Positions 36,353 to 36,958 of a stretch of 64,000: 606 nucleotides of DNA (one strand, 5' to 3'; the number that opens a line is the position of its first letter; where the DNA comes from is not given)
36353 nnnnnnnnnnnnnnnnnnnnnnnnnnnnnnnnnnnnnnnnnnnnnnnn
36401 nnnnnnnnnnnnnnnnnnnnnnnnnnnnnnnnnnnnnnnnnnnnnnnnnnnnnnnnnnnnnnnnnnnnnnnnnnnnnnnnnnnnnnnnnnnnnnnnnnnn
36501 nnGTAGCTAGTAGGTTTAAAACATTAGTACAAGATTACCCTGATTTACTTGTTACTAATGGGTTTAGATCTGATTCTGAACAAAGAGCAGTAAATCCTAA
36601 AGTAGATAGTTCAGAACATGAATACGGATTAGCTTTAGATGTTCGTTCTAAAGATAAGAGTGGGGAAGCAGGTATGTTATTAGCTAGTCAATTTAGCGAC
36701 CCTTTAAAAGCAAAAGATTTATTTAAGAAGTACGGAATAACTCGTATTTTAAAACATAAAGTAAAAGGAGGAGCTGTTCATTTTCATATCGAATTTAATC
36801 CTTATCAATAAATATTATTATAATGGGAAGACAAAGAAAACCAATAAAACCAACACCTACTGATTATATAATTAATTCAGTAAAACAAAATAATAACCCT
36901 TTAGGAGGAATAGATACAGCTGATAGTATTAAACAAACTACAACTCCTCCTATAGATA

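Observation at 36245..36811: Programmed -1 frameshift (G_GGA_AAG + hairpin) predicted to append an ATG-less M15/VanY peptidase to the 943-aa virion protein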

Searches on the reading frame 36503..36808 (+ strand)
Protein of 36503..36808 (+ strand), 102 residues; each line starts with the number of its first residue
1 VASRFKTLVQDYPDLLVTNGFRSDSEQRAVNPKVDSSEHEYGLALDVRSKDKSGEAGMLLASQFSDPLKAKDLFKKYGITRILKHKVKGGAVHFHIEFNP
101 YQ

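Call 66: find_related_loci(query=A6, collection=viral_contigs, flank=5000)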
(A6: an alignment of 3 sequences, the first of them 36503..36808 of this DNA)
Query A6 (102 aa) in viral_contigs; peptide patterns used: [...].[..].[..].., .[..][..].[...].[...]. (x = any residue, [..] = any of these).
483 stretches matched a pattern; 6 encode a relative of the query (tblastn E <= 1e-3); 6 distinct loci.
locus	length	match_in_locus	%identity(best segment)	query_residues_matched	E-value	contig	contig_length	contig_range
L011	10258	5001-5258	32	5-97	5e-8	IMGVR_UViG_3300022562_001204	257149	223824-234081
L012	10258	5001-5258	31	5-97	7e-7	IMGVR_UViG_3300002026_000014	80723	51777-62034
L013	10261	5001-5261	31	4-97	8e-7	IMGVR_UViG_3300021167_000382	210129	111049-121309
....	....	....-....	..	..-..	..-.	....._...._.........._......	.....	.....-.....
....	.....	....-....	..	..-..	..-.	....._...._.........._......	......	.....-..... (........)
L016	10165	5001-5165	40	17-64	1e-5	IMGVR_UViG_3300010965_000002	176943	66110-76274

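Call 67: find_related_loci(query=A6, collection=genome_contigs, flank=5000)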
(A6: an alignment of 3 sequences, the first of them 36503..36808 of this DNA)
Query A6 (102 aa) in genome_contigs; peptide patterns used: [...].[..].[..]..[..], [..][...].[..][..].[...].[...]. (x = any residue, [..] = any of these).
72 stretches matched a pattern, but none encodes a relative of the query by tblastn (E <= 1e-3).
